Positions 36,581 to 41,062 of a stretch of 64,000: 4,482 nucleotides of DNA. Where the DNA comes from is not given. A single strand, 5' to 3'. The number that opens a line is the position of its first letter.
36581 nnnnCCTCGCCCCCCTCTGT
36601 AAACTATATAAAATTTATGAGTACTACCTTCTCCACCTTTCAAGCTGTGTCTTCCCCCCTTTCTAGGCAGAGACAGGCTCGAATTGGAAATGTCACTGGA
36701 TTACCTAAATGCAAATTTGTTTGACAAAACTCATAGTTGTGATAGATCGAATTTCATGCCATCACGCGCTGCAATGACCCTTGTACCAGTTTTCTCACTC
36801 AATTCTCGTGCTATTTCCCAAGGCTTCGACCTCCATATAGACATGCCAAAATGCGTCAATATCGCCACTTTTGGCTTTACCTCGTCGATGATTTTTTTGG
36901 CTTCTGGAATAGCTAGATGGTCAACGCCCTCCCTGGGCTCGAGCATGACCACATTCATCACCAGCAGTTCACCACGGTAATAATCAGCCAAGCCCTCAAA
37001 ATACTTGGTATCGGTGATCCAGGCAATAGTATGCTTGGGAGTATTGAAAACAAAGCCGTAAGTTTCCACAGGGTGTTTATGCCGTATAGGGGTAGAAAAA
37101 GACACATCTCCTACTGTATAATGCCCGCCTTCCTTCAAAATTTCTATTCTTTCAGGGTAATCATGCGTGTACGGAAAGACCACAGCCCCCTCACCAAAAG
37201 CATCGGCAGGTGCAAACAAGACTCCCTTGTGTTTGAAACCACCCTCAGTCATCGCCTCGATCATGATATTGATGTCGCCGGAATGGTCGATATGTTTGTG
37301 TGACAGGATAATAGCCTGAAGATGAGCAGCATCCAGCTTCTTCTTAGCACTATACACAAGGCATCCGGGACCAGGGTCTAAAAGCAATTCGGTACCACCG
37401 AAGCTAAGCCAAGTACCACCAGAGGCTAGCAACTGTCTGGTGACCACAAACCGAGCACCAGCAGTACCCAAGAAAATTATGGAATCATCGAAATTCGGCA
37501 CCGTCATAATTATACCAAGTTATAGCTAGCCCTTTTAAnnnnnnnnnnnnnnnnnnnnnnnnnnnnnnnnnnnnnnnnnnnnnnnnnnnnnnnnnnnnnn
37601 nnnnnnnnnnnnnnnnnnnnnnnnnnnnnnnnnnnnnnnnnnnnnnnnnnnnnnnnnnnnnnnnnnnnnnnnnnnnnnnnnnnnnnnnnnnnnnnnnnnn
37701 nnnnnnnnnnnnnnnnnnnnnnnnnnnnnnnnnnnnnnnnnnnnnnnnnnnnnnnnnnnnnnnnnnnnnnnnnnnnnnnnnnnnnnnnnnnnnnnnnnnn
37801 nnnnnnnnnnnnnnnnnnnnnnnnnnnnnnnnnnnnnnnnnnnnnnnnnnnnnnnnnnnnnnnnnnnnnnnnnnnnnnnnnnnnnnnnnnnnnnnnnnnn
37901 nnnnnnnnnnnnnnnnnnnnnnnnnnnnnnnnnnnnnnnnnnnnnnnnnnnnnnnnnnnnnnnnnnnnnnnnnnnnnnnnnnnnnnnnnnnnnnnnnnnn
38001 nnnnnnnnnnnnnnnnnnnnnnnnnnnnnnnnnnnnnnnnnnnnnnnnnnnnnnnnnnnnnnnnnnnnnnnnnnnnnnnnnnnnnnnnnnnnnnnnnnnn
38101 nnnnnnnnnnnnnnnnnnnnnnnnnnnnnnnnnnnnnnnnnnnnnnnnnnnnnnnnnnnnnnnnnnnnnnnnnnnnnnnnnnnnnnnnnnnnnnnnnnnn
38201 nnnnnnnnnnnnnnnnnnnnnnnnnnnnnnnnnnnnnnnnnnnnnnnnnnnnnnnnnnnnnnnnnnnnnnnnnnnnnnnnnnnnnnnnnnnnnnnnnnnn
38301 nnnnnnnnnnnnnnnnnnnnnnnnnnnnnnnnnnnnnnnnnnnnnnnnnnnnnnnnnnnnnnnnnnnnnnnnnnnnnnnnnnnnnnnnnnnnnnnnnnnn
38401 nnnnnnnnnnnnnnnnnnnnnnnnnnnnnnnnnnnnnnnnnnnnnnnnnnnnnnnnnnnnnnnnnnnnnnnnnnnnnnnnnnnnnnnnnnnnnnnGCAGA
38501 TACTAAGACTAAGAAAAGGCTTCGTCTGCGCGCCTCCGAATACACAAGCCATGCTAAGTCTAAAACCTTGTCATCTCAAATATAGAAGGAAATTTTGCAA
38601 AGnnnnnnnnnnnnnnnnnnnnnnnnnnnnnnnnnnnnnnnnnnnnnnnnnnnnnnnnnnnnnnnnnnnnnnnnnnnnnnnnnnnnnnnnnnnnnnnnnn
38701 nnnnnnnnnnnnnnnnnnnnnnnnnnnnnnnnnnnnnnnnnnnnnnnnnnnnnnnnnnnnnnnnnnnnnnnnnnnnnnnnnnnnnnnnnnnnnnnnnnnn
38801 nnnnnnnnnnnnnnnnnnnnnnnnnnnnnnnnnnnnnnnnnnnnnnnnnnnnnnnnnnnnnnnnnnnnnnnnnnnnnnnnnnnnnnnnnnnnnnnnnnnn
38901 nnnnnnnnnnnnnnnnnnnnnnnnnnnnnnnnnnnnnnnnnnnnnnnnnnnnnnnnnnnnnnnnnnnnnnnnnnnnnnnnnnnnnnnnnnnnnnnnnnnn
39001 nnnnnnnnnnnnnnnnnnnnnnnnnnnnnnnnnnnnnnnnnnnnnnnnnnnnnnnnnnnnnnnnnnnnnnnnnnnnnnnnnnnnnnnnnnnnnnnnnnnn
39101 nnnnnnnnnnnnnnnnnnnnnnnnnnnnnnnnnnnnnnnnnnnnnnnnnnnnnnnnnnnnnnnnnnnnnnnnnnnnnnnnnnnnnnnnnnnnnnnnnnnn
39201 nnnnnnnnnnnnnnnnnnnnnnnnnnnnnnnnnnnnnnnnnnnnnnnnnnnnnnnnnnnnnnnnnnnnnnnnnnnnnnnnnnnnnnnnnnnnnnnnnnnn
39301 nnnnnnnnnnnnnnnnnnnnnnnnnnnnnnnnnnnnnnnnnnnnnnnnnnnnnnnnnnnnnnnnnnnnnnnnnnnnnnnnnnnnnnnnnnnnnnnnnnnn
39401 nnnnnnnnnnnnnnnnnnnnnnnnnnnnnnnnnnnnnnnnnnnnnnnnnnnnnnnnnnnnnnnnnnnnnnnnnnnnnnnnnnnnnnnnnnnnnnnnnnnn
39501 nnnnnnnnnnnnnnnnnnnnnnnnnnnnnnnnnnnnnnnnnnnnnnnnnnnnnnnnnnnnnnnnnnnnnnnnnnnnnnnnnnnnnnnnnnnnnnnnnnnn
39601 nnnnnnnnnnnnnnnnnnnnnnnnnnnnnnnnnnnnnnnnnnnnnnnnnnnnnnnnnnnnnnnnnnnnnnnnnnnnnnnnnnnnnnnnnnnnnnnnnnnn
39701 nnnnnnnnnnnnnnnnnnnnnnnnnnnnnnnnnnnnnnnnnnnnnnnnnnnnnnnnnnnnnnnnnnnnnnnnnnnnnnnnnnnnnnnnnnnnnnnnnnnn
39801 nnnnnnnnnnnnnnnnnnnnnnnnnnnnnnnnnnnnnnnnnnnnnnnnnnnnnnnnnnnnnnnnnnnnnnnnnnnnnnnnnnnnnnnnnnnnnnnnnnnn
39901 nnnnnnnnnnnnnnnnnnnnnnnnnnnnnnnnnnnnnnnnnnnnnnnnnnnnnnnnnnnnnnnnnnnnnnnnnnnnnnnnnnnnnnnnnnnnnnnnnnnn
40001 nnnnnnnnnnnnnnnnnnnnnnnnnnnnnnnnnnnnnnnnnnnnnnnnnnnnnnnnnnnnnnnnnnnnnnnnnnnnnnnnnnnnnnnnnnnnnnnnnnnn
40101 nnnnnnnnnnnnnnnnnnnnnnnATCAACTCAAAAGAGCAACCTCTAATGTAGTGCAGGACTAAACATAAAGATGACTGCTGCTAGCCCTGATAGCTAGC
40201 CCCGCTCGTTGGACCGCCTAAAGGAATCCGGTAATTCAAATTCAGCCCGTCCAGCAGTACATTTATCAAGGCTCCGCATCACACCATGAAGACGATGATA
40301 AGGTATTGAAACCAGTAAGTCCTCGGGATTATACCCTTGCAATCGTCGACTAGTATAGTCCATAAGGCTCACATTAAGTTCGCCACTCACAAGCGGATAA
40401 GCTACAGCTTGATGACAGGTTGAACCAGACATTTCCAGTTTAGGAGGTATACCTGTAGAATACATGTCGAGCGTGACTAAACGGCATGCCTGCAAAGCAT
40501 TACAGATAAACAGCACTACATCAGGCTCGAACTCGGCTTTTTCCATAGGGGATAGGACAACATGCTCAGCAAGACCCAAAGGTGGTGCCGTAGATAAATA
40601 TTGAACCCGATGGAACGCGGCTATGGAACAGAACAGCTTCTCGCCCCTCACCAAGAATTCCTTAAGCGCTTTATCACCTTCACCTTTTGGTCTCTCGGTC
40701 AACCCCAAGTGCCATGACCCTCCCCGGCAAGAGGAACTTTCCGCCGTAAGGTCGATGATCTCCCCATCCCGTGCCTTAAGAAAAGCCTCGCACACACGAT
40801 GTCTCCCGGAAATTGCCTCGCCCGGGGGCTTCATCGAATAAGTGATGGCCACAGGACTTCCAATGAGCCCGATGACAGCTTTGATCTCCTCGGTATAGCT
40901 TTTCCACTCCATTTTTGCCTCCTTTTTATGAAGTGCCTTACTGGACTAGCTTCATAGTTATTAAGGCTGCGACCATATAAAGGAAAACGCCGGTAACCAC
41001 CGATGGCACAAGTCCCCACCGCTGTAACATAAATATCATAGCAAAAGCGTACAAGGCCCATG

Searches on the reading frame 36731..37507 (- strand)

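Call 4: search_protein_families(library=pfam, proteins=[window:36731-37507:-])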
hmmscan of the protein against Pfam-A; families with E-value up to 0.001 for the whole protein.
window:36731-37507:- (258 aa): 3 families
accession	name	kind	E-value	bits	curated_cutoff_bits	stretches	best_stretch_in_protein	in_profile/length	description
PF12706.13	Lactamase_B_2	-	6.5e-27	94.9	27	1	40-220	2-200/200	Beta-lactamase superfamily domain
PF00753.33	Lactamase_B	-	1.9e-06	28.4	22.7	1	37-143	14-126/196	Metallo-beta-lactamase superfamily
PF13483.12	Lactamase_B_3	-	1.9e-05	25.1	24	1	36-219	14-160/160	Beta-lactamase superfamily domain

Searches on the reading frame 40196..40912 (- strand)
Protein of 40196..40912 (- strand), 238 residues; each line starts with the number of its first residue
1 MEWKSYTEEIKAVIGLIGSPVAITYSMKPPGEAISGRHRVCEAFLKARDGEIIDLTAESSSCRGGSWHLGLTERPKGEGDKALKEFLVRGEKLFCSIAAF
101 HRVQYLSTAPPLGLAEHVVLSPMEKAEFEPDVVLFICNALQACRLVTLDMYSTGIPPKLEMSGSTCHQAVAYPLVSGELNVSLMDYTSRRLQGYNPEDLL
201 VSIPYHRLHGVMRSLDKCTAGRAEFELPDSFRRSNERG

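Call 40: search_protein_families(library=pfam, proteins=[window:40196-40912:-], max_evalue=1e-8)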
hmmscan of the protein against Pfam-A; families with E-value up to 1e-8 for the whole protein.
window:40196-40912:- (238 aa): 1 family
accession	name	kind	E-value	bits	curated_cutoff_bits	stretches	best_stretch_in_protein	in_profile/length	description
PF02596.20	DUF169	-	2e-40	139.3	27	1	10-211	2-206/209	Uncharacterised ArCR, COG2043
